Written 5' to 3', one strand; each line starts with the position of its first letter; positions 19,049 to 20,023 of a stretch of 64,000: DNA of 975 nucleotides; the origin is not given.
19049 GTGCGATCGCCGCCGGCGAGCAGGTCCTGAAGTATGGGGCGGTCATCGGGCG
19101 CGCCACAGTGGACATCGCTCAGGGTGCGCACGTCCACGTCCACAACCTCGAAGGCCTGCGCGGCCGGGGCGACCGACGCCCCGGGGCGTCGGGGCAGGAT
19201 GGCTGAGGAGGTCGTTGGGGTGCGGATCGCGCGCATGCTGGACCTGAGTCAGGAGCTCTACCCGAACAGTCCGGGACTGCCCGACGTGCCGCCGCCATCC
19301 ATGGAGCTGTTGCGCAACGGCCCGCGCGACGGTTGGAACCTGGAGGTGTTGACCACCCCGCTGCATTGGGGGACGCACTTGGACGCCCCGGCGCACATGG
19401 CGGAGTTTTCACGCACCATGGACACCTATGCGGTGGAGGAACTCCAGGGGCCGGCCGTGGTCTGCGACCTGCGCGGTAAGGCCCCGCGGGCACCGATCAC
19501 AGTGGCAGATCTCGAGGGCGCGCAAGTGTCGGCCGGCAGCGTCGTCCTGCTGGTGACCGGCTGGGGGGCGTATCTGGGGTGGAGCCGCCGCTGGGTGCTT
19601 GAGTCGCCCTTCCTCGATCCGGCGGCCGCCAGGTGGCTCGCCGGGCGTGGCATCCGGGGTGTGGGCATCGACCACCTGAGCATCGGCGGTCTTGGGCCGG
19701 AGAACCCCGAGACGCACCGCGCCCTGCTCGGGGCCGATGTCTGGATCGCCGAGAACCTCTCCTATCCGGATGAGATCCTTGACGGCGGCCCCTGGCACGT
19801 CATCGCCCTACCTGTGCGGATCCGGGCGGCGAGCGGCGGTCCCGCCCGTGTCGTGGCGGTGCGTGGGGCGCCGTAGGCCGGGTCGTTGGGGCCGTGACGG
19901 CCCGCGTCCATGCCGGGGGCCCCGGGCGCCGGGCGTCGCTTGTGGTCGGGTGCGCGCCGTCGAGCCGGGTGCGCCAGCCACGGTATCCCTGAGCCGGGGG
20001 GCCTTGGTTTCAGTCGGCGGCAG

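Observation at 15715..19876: TPP riboswitch controls thiC together with a split UxaA-like dehydratase and a cyclase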

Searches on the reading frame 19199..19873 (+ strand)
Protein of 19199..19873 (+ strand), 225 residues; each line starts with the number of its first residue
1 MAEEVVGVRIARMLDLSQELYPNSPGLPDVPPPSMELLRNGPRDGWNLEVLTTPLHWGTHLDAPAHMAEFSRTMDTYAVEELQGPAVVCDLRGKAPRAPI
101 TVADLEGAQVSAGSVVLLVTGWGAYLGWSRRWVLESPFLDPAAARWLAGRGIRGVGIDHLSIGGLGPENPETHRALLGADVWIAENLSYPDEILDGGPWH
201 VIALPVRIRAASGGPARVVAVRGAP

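Call 7: search_protein_families(library=pfam, proteins=[window:19199-19873:+])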
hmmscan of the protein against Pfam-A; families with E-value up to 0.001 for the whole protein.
window:19199-19873:+ (225 aa): 1 family
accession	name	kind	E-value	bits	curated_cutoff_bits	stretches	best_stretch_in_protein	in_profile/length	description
PF04199.19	Cyclase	-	7.3e-29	101.2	23.1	1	15-162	2-140/142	Putative cyclase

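Call 8: search_protein_families(library=ncbifam, proteins=[window:19199-19873:+])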
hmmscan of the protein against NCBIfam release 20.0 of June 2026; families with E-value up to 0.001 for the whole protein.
window:19199-19873:+ (225 aa): 1 family
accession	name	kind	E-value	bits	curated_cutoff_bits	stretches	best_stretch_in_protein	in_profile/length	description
TIGR03035.1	trp_arylform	equivalog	2.5e-19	70.1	223.05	1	12-219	1-202/206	arylformamidase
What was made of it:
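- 19220..19876 (+): Cyclase-family (kynurenine-formamidase fold) metal hydrolase, 218 aa (alternative start ATG 19199). Probable aldonolactonase. It falls below the arylformamidase equivalog cut-off (70 vs 223 bits) (calls 7, 8).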

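Call 16: find_homologous_proteins(query=window:19199-19873:+, max_evalue=1e-10)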
Query window:19199-19873:+ (225 aa): 60 proteins with E <= 1e-10 among 3062 candidates.
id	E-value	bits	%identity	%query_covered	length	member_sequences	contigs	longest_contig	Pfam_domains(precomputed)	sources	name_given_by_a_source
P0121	4.5e-142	490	100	97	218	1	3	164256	PF04199.20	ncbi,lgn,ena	-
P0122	2.8e-122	425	88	94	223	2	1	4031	PF04199.20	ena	-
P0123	2.2e-70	255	55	96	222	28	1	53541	PF04199.20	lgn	-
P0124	4.7e-70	254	55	96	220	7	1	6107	PF04199.20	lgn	-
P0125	9.3e-70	253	54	95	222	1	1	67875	PF04199.20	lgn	-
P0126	5.0e-69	250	54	96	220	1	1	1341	PF04199.20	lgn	-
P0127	2.1e-68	248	54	96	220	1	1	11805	PF04199.20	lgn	-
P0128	3.0e-68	248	54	96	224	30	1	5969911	PF04199.20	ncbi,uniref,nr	ncbi:cyclase family protein [Paenibacillus apiarius]|uniref:cyclase family protein n=1 Tax=Paenibaci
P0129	5.0e-68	247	55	96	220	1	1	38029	PF04199.20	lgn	-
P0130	8.8e-67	243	54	95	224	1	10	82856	PF04199.20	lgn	-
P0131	3.2e-66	241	53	96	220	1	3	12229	PF04199.20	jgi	jgi:arylformamidase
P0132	3.5e-66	241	54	96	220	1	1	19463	PF04199.20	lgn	-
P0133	4.9e-66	241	53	96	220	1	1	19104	PF04199.20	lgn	-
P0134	3.2e-65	238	52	96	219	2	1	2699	PF04199.20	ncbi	ncbi:MAG: cyclase family protein [Thermoactinomyces sp.]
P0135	7.2e-65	237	53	96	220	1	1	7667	PF04199.20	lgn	-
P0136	9.4e-64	233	51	96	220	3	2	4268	PF04199.20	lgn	-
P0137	1.8e-63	232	52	96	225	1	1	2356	PF04199.20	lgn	-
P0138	4.8e-63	231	50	96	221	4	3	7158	PF04199.20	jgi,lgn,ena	jgi:kynurenine formamidase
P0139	1.5e-62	229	55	94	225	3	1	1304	PF04199.20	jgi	jgi:arylformamidase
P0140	3.2e-62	228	49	96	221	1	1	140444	PF04199.20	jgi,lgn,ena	-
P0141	4.1e-62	228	51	95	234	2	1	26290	PF04199.20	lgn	-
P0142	1.0e-57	213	50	91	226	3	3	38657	PF04199.20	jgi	jgi:kynurenine formamidase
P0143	4.3e-54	202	49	93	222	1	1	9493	PF04199.20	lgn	-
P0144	1.1e-51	194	48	95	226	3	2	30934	PF04199.20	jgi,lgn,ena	-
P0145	4.9e-49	185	47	93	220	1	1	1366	PF04199.20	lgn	-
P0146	3.6e-48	182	49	93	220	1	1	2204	PF04199.20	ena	-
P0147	7.0e-39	152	51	65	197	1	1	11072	PF04199.20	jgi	jgi:kynurenine formamidase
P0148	1.9e-23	101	36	92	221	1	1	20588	PF04199.20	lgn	-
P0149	3.2e-21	94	38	93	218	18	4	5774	PF04199.20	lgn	-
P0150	5.3e-20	90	37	88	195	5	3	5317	PF04199.20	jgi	jgi:kynurenine formamidase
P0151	5.6e-20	90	39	79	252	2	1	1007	PF04199.20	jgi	-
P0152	6.6e-20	90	35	87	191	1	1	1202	PF04199.20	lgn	-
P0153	7.6e-20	89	39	79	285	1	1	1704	PF04199.20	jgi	jgi:kynurenine formamidase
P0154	9.3e-18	83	38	74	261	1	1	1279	PF04199.20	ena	-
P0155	1.3e-17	82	36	89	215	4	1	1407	PF04199.20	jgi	-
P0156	1.5e-17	82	33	98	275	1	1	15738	PF04199.20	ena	-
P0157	3.2e-17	81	34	93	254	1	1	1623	PF04199.20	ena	-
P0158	3.2e-17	81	36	74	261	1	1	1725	PF04199.20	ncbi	-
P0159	6.9e-17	80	35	87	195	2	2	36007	PF04199.20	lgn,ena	-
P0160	8.6e-17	79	38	74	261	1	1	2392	PF04199.20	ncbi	-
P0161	1.0e-16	79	36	74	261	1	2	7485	PF04199.20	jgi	jgi:kynurenine formamidase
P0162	1.0e-16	79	36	74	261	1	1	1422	PF04199.20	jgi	jgi:kynurenine formamidase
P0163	1.1e-16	79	37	78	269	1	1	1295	PF04199.20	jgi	jgi:kynurenine formamidase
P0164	1.9e-16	78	35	80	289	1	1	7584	PF04199.20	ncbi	-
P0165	2.2e-16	78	37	76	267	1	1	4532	PF04199.20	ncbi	-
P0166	3.4e-16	77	33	92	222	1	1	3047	PF04199.20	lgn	-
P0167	4.0e-16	77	33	94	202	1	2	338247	PF04199.20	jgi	jgi:arylformamidase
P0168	4.4e-16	77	40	74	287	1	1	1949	PF04199.20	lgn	-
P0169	4.2e-15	74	31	98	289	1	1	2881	PF04199.20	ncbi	-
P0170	1.3e-14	72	30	92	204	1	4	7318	PF04199.20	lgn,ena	-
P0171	2.7e-14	71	33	93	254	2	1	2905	PF04199.20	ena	-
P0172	3.5e-14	71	30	96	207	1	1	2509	PF04199.20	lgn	-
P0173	4.2e-14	71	33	93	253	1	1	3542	PF04199.20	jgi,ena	-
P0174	8.3e-14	70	31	95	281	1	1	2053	PF04199.20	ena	-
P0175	3.0e-13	68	35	75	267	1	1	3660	PF04199.20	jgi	-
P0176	3.2e-13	68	43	48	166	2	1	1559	PF04199.20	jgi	jgi:kynurenine formamidase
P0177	6.6e-13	67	38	74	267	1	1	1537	PF04199.20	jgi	jgi:kynurenine formamidase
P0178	1.0e-12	66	33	93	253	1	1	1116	PF04199.20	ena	-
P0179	5.1e-12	64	31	93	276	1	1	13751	PF04199.20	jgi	jgi:kynurenine formamidase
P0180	6.3e-11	60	34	78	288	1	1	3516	PF04199.20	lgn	-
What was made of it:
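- Identity falls from 88% to 55-47% and then to 39% or less (call 16).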

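Call 17: find_encoding_contigs(protein=P0128, flank=8000, max_places=2)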
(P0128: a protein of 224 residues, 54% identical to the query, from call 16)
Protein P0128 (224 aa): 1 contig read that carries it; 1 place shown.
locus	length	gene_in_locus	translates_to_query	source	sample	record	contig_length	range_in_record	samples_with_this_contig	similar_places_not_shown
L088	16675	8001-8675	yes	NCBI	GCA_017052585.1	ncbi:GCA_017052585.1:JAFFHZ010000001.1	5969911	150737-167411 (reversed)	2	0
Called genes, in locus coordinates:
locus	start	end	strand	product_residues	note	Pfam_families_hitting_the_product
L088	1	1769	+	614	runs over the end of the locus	PF00664:ABC_membrane, PF00005:ABC_tran, PF13304:AAA_21 (faint)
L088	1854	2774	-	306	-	PF00892:EamA, PF03151:TPT (weak), PF00892:EamA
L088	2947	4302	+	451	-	PF00392:GntR, PF13730:HTH_36 (weak), PF00155:Aminotran_1_2, PF12897:Asp_aminotransf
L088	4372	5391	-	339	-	PF00356:LacI, PF00532:Peripla_BP_1, PF13407:Peripla_BP_4, PF13377:Peripla_BP_3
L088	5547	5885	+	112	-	PF08666:SAF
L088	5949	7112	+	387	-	PF04295:GD_AH_second, PF20629:GD_AH_C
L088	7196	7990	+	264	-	PF00106:adh_short, PF08659:KR, PF13561:adh_short_C2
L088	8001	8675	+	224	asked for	PF04199:Cyclase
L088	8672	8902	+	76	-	-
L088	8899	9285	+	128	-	PF05025:RbsD_FucU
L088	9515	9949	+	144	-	-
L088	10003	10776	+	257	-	PF00106:adh_short, PF08659:KR, PF13561:adh_short_C2, PF23441:SDR (weak)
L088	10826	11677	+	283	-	PF01557:FAA_hydrolase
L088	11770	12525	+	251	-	PF02754:CCG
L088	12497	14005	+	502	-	PF02589:LUD_dom, PF13187:Fer4_9 (faint), PF13237:Fer4_10 (faint), PF13183:Fer4_8, PF13534:Fer4_17 (weak), PF11870:LutB_C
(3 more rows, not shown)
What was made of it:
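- Paenibacillus apiarius: LacI | SAF | UxaL | SDR | cyclase | FucU | SDR | FAH | LutABC (call 17).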

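Call 18: find_encoding_contigs(protein=P0123, flank=8000, max_places=2)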
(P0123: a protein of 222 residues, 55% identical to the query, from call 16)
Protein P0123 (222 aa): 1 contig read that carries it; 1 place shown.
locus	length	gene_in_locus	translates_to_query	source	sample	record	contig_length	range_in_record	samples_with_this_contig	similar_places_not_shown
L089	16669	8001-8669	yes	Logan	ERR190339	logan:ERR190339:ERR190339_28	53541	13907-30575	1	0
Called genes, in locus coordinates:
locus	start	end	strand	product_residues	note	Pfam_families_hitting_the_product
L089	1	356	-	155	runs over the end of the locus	PF00903:Glyoxalase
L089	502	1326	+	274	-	PF00702:Hydrolase, PF13419:HAD_2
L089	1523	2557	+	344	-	PF10646:Germane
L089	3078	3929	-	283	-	PF02311:AraC_binding, PF00165:HTH_AraC, PF12833:HTH_18, PF00165:HTH_AraC (weak)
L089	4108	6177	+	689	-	PF01301:Glyco_hydro_35 (weak), PF02449:Glyco_hydro_42, PF14488:DUF4434 (weak), PF08532:Glyco_hydro_42M, PF08533:Glyco_hydro_42C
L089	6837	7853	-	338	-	PF00356:LacI, PF00532:Peripla_BP_1, PF13407:Peripla_BP_4, PF13377:Peripla_BP_3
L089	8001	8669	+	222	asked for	PF04199:Cyclase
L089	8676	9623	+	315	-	PF00248:Aldo_ket_red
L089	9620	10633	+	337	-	PF08240:ADH_N, PF01262:AlaDh_PNT_C (weak), PF16912:Glu_dehyd_C, PF00107:ADH_zinc_N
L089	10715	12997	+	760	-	PF14498:Glyco_hyd_65N_2, PF22124:Glyco_hydro_95_cat, PF21307:Glyco_hydro_95_C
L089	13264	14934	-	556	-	PF02927:CelD_N, PF00759:Glyco_hydro_9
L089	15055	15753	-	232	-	PF02525:Flavodoxin_2, PF03358:FMN_red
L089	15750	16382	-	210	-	PF00440:TetR_N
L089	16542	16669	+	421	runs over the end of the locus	-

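Call 19: find_encoding_contigs(protein=P0140, flank=8000, max_places=2)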
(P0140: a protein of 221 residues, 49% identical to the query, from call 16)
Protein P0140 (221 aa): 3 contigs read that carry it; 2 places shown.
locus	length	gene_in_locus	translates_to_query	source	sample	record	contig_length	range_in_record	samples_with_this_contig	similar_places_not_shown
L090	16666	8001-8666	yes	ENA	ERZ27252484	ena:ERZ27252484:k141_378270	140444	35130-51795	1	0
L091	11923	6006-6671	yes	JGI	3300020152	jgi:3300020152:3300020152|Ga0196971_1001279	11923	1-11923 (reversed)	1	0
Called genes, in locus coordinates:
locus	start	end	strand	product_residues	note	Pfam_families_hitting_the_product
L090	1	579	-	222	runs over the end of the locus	-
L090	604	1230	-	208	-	-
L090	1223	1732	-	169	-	PF03551:PadR, PF10400:Vir_act_alpha_C (weak)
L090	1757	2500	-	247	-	PF00005:ABC_tran, PF02463:SMC_N (faint), PF13304:AAA_21 (faint)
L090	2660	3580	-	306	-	-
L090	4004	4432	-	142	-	-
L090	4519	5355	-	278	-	PF02517:Rce1-like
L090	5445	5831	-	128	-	PF05025:RbsD_FucU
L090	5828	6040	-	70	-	-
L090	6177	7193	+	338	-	PF00356:LacI, PF00532:Peripla_BP_1, PF13407:Peripla_BP_4, PF13377:Peripla_BP_3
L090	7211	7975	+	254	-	PF00106:adh_short, PF08659:KR, PF23441:SDR, PF13561:adh_short_C2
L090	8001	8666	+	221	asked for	PF04199:Cyclase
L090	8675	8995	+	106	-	PF08666:SAF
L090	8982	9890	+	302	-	PF04295:GD_AH_second, PF20629:GD_AH_C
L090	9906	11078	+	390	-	PF04295:GD_AH_second, PF20629:GD_AH_C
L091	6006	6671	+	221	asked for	PF04199:Cyclase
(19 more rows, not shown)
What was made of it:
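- HpcH aldolase (call 19).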

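Call 20: find_encoding_contigs(protein=P0121, flank=10000, max_places=3)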
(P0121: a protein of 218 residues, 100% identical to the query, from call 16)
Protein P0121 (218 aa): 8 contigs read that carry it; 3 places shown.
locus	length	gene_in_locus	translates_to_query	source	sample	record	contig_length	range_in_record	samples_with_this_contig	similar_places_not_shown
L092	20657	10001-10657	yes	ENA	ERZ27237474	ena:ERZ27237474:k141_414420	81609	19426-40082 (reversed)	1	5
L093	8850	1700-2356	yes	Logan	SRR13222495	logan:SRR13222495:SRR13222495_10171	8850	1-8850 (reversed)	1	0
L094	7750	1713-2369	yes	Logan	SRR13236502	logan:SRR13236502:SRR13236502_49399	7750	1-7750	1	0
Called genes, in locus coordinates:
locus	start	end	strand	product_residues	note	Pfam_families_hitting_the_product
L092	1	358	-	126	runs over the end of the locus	PF01242:PTPS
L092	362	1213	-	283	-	PF01261:AP_endonuc_2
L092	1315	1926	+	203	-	-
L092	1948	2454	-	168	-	PF04284:DUF441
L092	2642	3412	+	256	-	PF02679:ComA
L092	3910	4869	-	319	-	PF00389:2-Hacid_dh, PF02826:2-Hacid_dh_C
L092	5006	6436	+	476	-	-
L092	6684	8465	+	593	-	PF13667:ThiC-associated, PF01964:ThiC_Rad_SAM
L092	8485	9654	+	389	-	PF04295:GD_AH_second, PF20629:GD_AH_C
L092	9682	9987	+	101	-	PF08666:SAF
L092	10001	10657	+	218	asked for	PF04199:Cyclase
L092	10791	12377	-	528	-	PF01225:Mur_ligase (faint), PF08245:Mur_ligase_M, PF02875:Mur_ligase_C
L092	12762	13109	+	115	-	-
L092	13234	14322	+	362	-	PF13415:Beta-prop_FBX42 (faint), PF24681:Kelch_KLHDC2_KLHL20_DRC7 (weak), PF13964:Beta-prop_Calicin (faint), PF24996:NANM (faint), PF01344:Kelch_1 (faint), PF07646:Kelch_2 (faint)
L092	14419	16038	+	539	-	PF00682:HMGL-like, PF22617:HCS_D2, PF08502:LeuA_dimer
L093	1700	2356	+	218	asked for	PF04199:Cyclase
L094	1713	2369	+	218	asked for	PF04199:Cyclase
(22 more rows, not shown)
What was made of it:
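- ComA is on a separate transcription unit, separated by a divergent gene (call 20).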

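Call 35: list_cluster_members(proteins=[P0121, P0001, P0003, P0014])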
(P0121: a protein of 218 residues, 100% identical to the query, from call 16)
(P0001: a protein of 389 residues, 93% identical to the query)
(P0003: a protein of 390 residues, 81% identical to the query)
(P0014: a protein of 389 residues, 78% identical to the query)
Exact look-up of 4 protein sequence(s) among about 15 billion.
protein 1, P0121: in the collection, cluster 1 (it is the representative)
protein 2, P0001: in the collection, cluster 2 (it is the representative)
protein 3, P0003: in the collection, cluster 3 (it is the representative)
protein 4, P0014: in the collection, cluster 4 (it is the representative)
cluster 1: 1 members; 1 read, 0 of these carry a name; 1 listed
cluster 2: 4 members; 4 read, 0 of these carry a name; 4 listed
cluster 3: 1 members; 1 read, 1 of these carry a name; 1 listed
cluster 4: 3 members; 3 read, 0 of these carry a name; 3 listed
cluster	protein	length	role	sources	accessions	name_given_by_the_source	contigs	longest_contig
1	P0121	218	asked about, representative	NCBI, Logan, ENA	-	-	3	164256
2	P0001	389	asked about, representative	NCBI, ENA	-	-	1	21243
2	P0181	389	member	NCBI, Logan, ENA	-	-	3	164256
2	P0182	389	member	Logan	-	-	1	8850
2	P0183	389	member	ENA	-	-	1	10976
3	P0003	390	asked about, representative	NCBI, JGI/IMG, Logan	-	altronate dehydratase large subunit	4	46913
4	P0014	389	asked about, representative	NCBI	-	-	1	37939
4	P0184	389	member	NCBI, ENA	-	-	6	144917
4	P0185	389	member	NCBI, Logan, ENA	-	-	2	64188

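Call 54: search_solved_structures(query=window:19220-19873:+, max_evalue=0.001, show_alignments=1)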
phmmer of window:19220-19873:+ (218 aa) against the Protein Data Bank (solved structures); distinct sequences matched with E-value up to 0.001: 12.
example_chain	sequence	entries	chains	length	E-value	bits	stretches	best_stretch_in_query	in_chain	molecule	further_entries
8hmo_A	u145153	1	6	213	4.8e-24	88.4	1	6-213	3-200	Metal-dependent hydrolase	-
1r61_A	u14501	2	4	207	1e-18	70.9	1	9-213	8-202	metal-dependent hydrolase | Hydrolase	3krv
4cz1_A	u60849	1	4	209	2.6e-13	53.2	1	1-212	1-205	KYNURENINE FORMAMIDASE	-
4co9_A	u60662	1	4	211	2.7e-13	53.2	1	1-212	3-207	KYNURENINE FORMAMIDASE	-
8f9x_A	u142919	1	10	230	2.7e-11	46.6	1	26-213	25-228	Cyclase family protein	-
5nmp_A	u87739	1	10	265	4.9e-09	39.3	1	5-214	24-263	Isatin hydrolase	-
2b0a_A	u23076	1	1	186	2.3e-08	37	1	26-214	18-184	Hypothetical protein MJ0783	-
4cob_A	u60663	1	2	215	3.4e-08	36.5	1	4-212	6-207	KYNURENINE FORMAMIDASE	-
4cog_A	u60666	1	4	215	5.4e-08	35.8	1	6-212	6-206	KYNURENINE FORMAMIDASE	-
5nnb_A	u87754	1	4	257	1.6e-06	31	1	34-214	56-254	isatin hydrolase A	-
5nna_A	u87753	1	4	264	1.8e-06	30.9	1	34-214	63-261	isatin hydrolase A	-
4j0n_A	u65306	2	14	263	3.2e-05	26.8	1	29-214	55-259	Isatin hydrolase B | Putative uncharacterized protein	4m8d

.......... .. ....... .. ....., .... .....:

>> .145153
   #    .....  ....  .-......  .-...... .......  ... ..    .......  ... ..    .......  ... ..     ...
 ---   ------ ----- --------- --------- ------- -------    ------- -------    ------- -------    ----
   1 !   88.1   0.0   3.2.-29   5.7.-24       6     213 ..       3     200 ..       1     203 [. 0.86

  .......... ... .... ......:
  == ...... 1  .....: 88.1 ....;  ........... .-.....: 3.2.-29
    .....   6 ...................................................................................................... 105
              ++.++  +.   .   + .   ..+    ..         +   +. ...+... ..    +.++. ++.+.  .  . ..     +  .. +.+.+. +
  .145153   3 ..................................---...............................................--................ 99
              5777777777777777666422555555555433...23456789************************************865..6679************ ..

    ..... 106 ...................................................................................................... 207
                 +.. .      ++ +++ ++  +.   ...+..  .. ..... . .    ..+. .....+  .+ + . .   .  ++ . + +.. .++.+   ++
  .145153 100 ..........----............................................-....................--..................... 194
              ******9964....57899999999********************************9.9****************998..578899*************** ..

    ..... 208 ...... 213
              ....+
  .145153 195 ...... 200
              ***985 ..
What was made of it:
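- Closest known: Kynurenine formamidase KynB and isatin hydrolase. Different: The best PDB hits are uncharacterised 'metal-dependent hydrolases' 8hmo and 1r61 (call 54).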

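Call 56: find_encoding_contigs(protein=P0142, flank=7000, max_places=1)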
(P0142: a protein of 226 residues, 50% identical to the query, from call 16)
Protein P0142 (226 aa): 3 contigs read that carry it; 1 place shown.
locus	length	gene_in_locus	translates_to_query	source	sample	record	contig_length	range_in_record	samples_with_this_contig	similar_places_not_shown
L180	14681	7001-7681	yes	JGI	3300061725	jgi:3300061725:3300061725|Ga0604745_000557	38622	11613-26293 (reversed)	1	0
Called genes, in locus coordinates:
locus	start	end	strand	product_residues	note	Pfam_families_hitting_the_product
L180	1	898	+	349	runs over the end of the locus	PF00288:GHMP_kinases_N, PF08544:GHMP_kinases_C (weak)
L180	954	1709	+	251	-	PF12804:NTP_transf_3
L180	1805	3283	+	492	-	PF00483:NTP_transferase, PF01128:IspD (weak), PF02348:CTP_transf_3 (weak), PF12804:NTP_transf_3, PF25084:LbH_EIF2B (faint), PF25087:GMPPB_C (faint), PF00132:Hexapep (weak)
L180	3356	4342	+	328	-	PF13793:Pribosyltran_N, PF00156:Pribosyltran, PF14572:Pribosyl_synth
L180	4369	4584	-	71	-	-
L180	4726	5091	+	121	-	PF08666:SAF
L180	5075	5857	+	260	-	PF00106:adh_short, PF01370:Epimerase (weak), PF08659:KR, PF13561:adh_short_C2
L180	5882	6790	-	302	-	PF01261:AP_endonuc_2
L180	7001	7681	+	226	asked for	PF04199:Cyclase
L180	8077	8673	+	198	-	PF01386:Ribosomal_L25p, PF14693:Ribosomal_TL5_C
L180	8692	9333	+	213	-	PF01195:Pept_tRNA_hydro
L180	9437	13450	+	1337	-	PF17757:UvrB_inter, PF02559:CarD_TRCF_RID, PF00270:DEAD, PF04851:ResIII, PF22590:Cas3-like_C_2 (faint), PF00271:Helicase_C, PF03461:TRCF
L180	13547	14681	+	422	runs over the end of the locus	-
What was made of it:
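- SAF | SDR ... cyclase (call 56).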

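Call 57: find_encoding_contigs(protein=P0130, flank=7000, max_places=1)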
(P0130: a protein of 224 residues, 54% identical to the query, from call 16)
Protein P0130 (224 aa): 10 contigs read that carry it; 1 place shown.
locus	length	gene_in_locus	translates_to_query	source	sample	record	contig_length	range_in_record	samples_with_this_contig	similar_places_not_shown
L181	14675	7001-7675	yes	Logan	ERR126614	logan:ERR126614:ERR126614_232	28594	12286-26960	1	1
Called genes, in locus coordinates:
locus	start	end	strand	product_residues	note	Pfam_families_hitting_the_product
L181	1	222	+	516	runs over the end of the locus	PF03323:GerA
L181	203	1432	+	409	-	PF25198:Spore_GerAC_N, PF05504:Spore_GerAC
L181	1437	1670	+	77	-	-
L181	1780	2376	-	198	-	PF09335:VTT_dom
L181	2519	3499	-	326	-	PF04616:Glyco_hydro_43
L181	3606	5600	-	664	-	PF02449:Glyco_hydro_42, PF08532:Glyco_hydro_42M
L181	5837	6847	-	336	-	PF00356:LacI, PF00532:Peripla_BP_1, PF13407:Peripla_BP_4, PF13377:Peripla_BP_3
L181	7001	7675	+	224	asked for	PF04199:Cyclase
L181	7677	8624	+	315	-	PF00248:Aldo_ket_red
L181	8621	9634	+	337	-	PF08240:ADH_N, PF01262:AlaDh_PNT_C (weak), PF16912:Glu_dehyd_C, PF00107:ADH_zinc_N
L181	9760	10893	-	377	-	PF07470:Glyco_hydro_88 (weak)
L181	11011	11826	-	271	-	PF12833:HTH_18, PF00165:HTH_AraC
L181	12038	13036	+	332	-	PF04616:Glyco_hydro_43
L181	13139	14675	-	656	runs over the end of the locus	PF07944:Beta-AFase-like_GH127_cat, PF20736:Glyco_hydro127M, PF20737:Glyco_hydro127C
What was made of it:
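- LacI | cyclase | AKR | Zn-ADH next to GH95/GH42/GH43/GH127 (calls 18, 57).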
